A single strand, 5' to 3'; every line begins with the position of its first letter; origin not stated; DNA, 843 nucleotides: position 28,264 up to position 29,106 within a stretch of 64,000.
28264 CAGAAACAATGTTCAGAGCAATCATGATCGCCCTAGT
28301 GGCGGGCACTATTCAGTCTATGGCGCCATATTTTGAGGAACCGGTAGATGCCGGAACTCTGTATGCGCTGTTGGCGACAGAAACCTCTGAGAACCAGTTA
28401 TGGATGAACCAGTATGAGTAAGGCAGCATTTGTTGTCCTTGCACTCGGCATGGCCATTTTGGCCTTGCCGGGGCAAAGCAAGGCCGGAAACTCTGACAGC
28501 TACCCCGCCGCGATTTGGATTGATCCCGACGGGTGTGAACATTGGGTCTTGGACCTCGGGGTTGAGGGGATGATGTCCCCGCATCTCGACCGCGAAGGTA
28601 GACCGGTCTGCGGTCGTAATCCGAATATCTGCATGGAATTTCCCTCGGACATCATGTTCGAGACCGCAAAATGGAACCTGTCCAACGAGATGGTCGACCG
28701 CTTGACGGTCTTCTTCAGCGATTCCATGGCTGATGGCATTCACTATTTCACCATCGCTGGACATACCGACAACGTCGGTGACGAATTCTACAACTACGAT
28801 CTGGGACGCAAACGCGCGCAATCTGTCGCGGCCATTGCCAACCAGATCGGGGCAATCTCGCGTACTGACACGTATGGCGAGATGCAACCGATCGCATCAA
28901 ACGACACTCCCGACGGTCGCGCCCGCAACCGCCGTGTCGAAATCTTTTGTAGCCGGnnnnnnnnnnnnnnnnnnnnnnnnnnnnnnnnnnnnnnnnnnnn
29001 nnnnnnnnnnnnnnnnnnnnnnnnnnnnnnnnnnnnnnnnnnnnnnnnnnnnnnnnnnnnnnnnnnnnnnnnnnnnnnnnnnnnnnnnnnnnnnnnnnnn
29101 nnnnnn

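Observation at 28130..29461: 1.3-kb insertion in the conserved miaB-ybeZ-ybeY-corC-lnt cluster, with two secreted proteins sharing an unannotated two-Cys domain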

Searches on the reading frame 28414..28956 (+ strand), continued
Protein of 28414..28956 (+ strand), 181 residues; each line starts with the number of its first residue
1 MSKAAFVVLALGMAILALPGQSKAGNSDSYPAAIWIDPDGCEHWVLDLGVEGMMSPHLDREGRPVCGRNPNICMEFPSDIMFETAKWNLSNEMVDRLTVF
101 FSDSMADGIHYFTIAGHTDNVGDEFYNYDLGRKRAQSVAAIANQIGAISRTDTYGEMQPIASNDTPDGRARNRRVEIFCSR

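Call 12: find_encoding_contigs(protein=P0118, flank=6000, max_places=2)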
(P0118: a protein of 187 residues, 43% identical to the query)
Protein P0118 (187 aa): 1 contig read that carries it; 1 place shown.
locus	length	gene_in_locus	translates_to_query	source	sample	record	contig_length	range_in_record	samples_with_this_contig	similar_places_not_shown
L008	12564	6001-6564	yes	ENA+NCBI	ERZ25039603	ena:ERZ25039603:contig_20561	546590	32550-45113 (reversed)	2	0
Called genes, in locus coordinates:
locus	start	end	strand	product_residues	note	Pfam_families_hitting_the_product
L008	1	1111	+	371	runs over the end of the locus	PF00109:ketoacyl-synt, PF02801:Ketoacyl-synt_C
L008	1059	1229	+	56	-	-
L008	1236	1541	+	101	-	PF13561:adh_short_C2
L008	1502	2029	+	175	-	PF13561:adh_short_C2, PF00106:adh_short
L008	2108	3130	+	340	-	PF01494:FAD_binding_3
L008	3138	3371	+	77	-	-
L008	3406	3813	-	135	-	-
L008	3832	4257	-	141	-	-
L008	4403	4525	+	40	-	PF00919:UPF0004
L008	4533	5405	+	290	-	PF04055:Radical_SAM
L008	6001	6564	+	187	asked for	PF00691:OmpA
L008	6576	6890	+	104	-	-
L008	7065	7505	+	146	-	-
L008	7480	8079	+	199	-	PF02562:PhoH, PF13245:AAA_19 (weak), PF13604:AAA_30 (weak)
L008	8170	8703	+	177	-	PF02130:YbeY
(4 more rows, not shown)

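Call 51: search_protein_families(library=phrogs, proteins=[window:28414-28956:+], max_evalue=1)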
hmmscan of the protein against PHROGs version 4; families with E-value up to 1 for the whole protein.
window:28414-28956:+ (181 aa): 5 families
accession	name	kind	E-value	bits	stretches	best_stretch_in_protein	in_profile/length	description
phrog_7897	-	unknown function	2.5e-23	84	1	59-178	197-320/327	-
phrog_15381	-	unknown function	3e-05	25.1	1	112-178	43-114/154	-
phrog_25518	-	unknown function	0.00025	21.1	1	111-178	448-521/526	-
phrog_7537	-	unknown function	0.044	14.1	1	112-177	183-257/259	-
phrog_18439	-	unknown function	0.21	12.7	1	84-117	13-46/120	-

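Call 84: search_solved_structures(query=window:28414-28956:+, max_evalue=0.001)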
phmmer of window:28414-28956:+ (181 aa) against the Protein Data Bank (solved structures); distinct sequences matched with E-value up to 0.001: 49.
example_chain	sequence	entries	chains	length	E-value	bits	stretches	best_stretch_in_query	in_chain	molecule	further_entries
7rjj_A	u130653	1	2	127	2e-16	63.8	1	76-177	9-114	OmpA family protein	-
7bba_A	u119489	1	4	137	2.4e-14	57.1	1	78-177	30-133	Putative type VI secretion protein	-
5m38_A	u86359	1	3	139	2.8e-14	56.8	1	79-177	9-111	OmpA family protein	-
6jfw_A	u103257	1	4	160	4.9e-13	52.8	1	61-177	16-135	PA0833-PD protein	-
5eaz_A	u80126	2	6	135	1.4e-11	48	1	85-178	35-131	YfiB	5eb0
5eb1_B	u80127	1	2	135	1.4e-11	48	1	86-178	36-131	YfiB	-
6iki_A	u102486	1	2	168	1.5e-11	48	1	77-178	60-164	YfiB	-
5y61_B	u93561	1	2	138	1.5e-11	48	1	85-178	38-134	YfiB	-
6ikj_A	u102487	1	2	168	1.9e-11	47.6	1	79-178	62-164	YfiB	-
4zhv_A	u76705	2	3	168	2.1e-11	47.4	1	80-178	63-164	YfiB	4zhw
4zhy_B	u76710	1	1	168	2.3e-11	47.3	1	86-178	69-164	YfiB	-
6ikk_A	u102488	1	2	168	2.4e-11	47.3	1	87-178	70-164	YfiB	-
9v99_A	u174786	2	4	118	3.3e-11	46.8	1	110-176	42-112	Outer membrane beta-barrel domain-containing protein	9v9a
9v9b_A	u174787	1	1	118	1.7e-10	44.5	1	110-176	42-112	Outer membrane beta-barrel domain-containing protein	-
2k1s_A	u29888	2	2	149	2.1e-10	44.2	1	62-179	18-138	Inner membrane lipoprotein yiaD | Probable lipoprotein YiaD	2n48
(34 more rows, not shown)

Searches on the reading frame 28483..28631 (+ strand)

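Call 85: search_solved_structures(query=window:28483-28631:+, max_evalue=10, show_alignments=3)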
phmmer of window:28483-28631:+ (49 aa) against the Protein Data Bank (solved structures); distinct sequences matched with E-value up to 10: 18.
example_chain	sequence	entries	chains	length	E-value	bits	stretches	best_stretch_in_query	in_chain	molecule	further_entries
6tji_A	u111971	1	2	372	1e-19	72.6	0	7-46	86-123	Cake10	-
6tjh_A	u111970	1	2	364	4.5e-18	67.5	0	7-46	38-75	Cake9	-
6tjg_A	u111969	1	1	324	5e-16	61.1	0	7-46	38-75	Cake8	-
6tjf_A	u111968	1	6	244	8.4e-12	47.8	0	6-46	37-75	Cake6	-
7awy_A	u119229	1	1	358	6.6e-10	41.9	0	13-39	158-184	Scone-R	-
6tje_A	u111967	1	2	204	1.7e-09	40.6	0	5-46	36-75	Cake5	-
8prj_A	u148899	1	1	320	2.7e-08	36.9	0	2-47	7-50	v31Bagel8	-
3hxj_A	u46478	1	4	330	2.4e-07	33.8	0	12-43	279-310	Pyrrolo-quinoline quinone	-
7awz_A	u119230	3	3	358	2.9e-07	33.6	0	12-39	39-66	Scone-E | SconeE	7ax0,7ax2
6tjd_A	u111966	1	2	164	4.6e-07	33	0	5-46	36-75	Cake4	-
6tjc_A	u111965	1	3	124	0.00017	25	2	5-46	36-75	Cake3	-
8pra_A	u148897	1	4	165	0.0015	22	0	2-47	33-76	Cell surface protein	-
8prs_A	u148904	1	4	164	0.0022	21.4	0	2-47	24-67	nvBagel4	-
6tjb_A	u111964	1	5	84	0.089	16.4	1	5-46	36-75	Cake2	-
6b85_J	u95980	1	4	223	0.091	16.4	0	4-25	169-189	TMHC4_R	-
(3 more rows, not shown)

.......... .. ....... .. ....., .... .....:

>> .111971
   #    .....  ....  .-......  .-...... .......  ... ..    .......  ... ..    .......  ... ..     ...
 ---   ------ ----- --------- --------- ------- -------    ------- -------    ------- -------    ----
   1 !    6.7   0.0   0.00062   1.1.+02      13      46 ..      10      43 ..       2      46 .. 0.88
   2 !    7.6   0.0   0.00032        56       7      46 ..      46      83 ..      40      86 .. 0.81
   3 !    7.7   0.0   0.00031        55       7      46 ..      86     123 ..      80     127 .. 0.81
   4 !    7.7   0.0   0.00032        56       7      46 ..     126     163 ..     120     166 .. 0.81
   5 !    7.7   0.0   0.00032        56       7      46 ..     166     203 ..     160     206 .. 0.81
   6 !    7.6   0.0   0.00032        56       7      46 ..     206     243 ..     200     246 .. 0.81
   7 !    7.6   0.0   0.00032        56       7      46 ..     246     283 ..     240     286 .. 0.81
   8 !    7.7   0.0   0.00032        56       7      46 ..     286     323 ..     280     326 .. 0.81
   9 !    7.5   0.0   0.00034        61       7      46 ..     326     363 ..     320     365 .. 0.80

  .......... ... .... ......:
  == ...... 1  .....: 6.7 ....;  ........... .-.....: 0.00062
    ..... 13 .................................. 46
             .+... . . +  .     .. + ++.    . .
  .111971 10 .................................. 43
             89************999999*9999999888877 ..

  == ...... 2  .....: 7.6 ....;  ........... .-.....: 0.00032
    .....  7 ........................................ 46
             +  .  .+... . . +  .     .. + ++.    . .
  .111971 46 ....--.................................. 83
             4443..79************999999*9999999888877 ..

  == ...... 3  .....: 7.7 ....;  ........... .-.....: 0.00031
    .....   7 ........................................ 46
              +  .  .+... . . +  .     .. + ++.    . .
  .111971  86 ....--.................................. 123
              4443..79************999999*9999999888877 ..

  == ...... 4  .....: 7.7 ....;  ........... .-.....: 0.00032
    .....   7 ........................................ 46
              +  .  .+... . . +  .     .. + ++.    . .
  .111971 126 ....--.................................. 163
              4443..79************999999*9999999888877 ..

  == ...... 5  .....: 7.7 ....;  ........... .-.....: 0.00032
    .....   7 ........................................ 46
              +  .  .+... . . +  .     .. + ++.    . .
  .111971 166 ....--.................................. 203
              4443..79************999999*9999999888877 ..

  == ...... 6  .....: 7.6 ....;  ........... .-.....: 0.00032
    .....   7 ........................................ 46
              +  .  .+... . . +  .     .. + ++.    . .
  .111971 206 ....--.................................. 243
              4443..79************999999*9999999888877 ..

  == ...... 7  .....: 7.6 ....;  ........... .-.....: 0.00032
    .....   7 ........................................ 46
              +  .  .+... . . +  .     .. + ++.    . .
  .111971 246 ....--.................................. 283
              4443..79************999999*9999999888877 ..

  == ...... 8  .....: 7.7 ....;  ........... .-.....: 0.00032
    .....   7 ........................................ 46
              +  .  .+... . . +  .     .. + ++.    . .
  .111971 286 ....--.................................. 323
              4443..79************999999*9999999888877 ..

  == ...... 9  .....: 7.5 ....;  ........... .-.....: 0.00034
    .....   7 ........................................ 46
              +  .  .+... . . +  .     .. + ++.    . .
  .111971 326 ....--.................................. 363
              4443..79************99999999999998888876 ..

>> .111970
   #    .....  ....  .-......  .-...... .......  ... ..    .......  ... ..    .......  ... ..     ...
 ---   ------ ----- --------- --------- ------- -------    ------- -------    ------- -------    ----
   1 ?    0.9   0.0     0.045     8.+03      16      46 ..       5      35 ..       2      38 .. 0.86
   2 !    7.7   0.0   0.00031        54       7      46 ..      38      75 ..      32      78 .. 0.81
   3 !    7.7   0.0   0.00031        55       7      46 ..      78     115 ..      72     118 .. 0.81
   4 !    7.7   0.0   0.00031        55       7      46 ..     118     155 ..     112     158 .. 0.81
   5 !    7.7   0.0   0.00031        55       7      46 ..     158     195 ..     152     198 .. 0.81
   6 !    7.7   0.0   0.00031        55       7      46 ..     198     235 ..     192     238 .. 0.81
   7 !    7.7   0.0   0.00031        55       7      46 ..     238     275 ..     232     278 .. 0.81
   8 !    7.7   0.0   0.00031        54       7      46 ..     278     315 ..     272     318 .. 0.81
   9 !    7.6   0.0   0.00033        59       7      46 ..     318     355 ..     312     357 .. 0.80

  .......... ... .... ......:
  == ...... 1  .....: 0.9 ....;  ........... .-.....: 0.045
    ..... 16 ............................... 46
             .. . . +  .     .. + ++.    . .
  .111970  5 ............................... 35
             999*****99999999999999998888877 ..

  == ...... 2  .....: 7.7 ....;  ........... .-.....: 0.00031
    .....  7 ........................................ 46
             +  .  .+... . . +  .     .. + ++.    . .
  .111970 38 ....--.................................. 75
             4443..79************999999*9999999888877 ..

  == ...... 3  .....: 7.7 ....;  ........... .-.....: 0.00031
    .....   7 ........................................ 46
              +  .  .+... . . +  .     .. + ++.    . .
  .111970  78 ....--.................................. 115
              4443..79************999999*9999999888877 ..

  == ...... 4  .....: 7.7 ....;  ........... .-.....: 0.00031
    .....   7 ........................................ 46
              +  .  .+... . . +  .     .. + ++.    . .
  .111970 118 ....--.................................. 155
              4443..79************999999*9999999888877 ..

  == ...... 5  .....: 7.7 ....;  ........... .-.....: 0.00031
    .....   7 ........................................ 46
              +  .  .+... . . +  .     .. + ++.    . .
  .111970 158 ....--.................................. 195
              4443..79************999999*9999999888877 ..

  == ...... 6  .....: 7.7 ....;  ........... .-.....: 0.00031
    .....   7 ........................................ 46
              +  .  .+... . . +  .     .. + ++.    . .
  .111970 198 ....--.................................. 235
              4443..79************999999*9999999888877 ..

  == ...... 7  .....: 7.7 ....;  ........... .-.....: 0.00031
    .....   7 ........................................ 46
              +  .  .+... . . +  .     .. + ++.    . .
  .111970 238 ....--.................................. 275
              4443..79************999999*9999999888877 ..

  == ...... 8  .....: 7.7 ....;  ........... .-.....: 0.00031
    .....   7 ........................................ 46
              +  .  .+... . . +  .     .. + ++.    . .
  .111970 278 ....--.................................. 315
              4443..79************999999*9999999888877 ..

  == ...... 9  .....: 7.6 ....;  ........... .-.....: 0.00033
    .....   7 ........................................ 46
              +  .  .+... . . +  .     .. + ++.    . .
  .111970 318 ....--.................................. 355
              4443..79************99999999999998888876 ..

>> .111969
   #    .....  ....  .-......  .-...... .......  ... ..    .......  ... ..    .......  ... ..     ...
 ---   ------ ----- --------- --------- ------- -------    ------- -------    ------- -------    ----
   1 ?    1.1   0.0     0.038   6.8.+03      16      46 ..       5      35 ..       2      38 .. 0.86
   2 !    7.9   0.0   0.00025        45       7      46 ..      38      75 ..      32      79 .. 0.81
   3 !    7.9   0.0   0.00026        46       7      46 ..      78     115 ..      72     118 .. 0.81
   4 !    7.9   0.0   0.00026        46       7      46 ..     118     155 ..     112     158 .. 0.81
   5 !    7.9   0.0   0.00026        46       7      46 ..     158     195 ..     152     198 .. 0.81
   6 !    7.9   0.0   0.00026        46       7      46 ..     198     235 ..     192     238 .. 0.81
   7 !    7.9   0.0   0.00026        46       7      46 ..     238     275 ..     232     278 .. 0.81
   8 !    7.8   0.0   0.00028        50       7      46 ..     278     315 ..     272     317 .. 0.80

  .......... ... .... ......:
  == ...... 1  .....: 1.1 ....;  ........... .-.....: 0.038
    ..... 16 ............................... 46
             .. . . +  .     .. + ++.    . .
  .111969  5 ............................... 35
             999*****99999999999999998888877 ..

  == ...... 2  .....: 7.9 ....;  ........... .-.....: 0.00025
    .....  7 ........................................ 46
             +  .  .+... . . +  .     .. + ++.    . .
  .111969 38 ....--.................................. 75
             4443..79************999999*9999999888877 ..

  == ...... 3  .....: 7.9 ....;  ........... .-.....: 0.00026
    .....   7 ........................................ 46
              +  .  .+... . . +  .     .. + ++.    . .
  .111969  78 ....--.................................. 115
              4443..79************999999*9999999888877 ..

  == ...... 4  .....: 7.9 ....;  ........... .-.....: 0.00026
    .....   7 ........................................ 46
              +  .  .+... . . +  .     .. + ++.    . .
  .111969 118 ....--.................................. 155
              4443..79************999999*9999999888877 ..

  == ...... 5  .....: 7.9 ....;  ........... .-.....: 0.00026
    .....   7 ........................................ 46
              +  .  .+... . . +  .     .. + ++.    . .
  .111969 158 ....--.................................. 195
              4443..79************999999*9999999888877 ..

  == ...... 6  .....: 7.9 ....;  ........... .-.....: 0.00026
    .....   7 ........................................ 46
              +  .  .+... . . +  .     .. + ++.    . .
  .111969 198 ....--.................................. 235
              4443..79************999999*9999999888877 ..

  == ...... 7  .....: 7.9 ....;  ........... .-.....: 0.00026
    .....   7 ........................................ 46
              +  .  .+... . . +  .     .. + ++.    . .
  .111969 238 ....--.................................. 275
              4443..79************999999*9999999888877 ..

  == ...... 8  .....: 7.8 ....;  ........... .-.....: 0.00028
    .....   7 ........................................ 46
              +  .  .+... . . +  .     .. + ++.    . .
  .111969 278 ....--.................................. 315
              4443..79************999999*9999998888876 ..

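Call 89: search_solved_structures(query=A9, max_evalue=10, show_alignments=0)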
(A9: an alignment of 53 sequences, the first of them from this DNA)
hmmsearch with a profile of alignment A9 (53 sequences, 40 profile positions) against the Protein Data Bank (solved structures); distinct sequences matched with E-value up to 10: 0.

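Call 90: search_protein_families(library=pfam, alignment_id=A9, max_evalue=10)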
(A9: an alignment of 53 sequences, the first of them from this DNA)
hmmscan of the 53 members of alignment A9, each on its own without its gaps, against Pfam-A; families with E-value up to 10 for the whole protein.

A. member 1, seq(40 aa): 1 family
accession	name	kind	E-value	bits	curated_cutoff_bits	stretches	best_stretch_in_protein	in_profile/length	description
PF20037.4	DUF6440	-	0.26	11.5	26.5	1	20-37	35-52/53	Family of unknown function (DUF6440)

B. families by the number of members that match (of 53 scanned): 5 families
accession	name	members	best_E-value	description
PF20037.4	DUF6440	20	0.00021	Family of unknown function (DUF6440)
PF12254.13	DNA_pol_alpha_N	3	0.057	DNA polymerase alpha subunit p180 N terminal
PF03161.18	LAGLIDADG_2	2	0.19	LAGLIDADG DNA endonuclease family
PF08035.16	Op_neuropeptide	1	0.24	Opioids neuropeptide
PF07202.18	Tcp10_C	1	0.34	T-complex protein 10 C-terminus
